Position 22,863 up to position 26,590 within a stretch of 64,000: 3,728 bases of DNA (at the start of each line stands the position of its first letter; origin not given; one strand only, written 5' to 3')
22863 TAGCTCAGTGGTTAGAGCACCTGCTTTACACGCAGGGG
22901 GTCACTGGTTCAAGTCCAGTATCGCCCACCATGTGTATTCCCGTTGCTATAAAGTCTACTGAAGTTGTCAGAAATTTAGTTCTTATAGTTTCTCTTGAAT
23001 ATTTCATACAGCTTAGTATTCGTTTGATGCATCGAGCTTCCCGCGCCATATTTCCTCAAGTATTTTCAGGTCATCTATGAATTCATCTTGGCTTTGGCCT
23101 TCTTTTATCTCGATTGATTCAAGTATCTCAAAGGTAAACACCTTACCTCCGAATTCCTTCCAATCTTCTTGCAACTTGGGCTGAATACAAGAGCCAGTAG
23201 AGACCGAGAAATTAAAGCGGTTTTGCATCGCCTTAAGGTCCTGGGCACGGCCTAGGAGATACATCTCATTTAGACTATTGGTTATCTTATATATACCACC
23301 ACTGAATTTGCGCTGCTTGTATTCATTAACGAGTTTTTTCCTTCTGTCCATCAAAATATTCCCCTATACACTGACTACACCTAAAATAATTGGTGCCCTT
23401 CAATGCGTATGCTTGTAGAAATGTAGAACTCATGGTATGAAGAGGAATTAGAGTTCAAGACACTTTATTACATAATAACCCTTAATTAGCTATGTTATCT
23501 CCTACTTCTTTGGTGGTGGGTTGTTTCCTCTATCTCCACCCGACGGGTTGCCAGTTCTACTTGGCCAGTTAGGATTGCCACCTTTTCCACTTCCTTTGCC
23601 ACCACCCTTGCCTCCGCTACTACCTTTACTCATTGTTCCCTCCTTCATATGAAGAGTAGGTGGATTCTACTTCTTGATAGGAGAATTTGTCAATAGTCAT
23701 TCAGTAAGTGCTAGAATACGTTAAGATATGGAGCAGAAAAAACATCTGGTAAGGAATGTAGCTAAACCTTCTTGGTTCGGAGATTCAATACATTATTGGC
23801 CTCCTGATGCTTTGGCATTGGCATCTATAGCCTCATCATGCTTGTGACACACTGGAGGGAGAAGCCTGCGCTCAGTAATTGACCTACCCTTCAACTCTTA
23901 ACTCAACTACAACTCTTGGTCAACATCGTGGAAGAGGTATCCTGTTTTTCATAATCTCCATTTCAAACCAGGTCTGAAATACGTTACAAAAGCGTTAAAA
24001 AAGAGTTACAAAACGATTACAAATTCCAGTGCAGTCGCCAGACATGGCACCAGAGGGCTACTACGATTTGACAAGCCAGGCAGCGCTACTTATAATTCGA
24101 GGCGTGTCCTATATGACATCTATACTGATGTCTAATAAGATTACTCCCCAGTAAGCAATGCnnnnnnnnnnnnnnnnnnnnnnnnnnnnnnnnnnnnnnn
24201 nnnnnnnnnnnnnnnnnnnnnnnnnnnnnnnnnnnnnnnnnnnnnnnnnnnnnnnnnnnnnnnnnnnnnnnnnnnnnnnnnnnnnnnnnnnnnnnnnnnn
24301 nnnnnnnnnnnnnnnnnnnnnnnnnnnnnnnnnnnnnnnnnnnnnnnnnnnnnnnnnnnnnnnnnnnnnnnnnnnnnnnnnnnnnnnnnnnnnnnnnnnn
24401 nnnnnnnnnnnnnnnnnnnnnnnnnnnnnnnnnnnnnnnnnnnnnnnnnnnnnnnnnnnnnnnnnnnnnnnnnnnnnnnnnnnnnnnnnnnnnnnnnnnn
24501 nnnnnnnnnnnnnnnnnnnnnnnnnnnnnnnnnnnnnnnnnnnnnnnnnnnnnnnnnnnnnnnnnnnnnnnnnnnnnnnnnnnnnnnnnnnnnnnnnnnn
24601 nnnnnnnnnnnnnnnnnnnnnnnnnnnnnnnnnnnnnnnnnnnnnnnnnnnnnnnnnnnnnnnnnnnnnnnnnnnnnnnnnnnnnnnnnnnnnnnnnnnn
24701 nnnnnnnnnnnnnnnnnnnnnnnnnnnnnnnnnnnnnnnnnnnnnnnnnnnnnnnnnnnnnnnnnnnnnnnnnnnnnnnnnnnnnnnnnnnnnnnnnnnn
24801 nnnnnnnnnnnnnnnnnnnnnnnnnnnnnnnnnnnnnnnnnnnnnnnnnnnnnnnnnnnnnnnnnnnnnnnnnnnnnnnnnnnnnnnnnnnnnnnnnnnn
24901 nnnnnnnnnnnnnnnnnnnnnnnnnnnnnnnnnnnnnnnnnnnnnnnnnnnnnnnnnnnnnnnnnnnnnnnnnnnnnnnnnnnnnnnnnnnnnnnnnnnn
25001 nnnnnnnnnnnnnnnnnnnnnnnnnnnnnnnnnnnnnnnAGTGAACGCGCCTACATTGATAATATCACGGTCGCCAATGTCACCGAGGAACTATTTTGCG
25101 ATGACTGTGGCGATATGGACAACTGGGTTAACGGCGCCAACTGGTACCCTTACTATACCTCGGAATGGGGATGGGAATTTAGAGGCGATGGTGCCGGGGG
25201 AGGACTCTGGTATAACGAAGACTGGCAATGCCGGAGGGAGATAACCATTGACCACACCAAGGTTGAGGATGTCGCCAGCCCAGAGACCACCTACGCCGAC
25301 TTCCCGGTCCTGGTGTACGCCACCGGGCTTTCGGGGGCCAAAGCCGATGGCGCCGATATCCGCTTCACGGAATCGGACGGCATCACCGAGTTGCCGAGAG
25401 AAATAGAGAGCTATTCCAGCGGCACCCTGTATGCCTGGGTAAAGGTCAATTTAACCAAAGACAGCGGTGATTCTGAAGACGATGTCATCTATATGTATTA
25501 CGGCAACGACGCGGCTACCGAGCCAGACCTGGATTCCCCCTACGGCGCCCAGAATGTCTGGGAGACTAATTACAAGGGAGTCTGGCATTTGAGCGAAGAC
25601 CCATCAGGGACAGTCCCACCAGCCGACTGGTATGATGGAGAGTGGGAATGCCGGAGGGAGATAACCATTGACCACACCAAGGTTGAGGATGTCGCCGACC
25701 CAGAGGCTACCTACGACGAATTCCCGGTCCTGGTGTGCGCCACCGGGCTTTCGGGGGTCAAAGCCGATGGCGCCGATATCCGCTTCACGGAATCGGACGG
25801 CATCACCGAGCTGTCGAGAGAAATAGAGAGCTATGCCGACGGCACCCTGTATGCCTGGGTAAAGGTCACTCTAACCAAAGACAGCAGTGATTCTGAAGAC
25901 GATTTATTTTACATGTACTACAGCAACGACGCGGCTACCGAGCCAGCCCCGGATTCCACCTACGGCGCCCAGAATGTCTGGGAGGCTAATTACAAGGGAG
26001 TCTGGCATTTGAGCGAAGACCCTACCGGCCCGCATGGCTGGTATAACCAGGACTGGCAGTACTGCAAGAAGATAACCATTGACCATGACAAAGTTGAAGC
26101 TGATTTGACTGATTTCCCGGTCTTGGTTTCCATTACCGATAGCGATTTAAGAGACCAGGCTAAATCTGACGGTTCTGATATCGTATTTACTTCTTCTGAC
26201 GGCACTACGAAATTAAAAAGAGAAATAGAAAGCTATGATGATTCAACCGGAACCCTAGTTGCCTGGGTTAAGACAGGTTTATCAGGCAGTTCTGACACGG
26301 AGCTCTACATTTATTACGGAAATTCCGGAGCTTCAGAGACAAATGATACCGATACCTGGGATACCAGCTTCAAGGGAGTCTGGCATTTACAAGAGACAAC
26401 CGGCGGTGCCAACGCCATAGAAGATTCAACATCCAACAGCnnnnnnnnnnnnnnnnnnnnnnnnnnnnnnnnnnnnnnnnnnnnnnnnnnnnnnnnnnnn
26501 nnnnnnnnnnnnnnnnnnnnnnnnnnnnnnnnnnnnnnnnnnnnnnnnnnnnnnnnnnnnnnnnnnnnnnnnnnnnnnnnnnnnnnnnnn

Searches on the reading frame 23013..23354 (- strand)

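Call 73: search_protein_families(library=ncbifam, proteins=[window:23013-23354:-], max_evalue=0.01)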
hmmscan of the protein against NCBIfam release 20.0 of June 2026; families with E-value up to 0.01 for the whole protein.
window:23013-23354:- (113 aa): 1 family
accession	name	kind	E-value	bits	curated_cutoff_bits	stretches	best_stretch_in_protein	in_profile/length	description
TIGR01453.1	grpIintron_endo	subfamily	1.9e-07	31.4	56.05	1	19-103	2-75/215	group I intron endonuclease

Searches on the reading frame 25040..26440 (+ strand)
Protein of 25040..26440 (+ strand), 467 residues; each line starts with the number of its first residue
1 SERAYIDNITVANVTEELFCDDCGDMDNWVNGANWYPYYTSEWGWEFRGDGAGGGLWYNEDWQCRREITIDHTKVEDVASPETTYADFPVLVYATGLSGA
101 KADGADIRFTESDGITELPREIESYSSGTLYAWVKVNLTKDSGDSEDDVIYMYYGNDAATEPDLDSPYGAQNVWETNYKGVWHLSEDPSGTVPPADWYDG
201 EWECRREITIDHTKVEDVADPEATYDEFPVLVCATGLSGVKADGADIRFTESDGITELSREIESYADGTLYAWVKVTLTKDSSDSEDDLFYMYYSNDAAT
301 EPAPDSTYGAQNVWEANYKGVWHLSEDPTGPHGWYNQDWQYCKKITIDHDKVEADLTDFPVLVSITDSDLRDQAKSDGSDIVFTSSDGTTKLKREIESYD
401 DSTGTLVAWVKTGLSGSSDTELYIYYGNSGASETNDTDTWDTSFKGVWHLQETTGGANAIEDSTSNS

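Call 62: find_related_loci(query=window:25040-26440:+, collection=metagenome_contigs, flank=8000)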
Query window:25040-26440:+ (467 aa) in metagenome_contigs; peptide patterns used: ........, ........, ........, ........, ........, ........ (x = any residue, [..] = any of these).
25 stretches matched a pattern; 19 encode a relative of the query (tblastn E <= 1e-3); 19 distinct loci.
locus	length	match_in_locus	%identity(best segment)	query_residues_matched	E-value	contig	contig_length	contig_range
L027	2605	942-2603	98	1-458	0e+0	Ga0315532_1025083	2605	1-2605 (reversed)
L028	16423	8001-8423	72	57-466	4e-58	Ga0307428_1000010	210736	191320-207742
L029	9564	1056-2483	71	55-467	1e-57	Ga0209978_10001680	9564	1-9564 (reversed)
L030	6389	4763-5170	73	57-452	2e-56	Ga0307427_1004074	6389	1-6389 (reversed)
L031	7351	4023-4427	53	57-467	3e-33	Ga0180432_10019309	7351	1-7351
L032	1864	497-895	52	57-466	8e-32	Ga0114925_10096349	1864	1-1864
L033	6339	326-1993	51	57-459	2e-31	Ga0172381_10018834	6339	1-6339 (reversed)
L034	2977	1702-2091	55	56-454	1e-31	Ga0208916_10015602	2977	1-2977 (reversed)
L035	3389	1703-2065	56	56-449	1e-30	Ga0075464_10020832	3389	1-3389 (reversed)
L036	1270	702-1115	49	57-466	6e-30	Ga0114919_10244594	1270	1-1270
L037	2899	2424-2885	45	57-467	1e-24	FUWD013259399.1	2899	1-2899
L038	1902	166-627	44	57-467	2e-24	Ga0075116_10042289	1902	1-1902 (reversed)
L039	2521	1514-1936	46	61-467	5e-23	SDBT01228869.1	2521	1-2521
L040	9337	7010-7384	48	344-467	2e-22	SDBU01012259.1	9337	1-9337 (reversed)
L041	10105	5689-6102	38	57-466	2e-21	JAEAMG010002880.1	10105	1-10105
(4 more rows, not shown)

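Call 69: search_protein_families(library=pfam, proteins=[L030:905-2869:+, L030:468-905:+, L029:75-4763:+], max_evalue=0.01)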
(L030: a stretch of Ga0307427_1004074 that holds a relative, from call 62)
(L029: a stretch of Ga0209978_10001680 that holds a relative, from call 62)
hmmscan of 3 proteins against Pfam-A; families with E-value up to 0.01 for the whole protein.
L030:905-2869:+ (654 aa): 4 families
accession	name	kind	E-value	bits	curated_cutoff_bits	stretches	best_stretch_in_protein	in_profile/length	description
PF13385.13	Laminin_G_3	-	5.3e-24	85.5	27.6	1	354-514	1-151/151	Concanavalin A-like lectin/glucanases superfamily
PF10102.14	DUF2341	-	7.5e-12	46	23.4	1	238-304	1-66/84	Domain of unknown function (DUF2341)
PF07963.17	N_methyl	-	0.00019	21.3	21.2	1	5-24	4-23/27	Prokaryotic N-terminal methylation motif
PF02210.31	Laminin_G_2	-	0.0015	19.4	22.9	1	415-504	30-124/126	Laminin G domain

L030:468-905:+ (145 aa): 2 families
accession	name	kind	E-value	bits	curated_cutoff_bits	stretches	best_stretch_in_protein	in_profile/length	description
PF07963.17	N_methyl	-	0.0016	18.4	21.2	1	24-47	2-25/27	Prokaryotic N-terminal methylation motif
PF11773.13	ComGE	-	0.0056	17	25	0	32-76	3-45/82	Competence system putative prepilin ComGE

L029:75-4763:+ (1562 aa): 2 families
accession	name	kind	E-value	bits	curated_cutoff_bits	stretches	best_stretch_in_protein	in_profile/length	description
PF13385.13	Laminin_G_3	-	2.4e-26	93.1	27.6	2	1060-1199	15-150/151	Concanavalin A-like lectin/glucanases superfamily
PF10102.14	DUF2341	-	1.1e-18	67.9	23.4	2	386-470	1-79/84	Domain of unknown function (DUF2341)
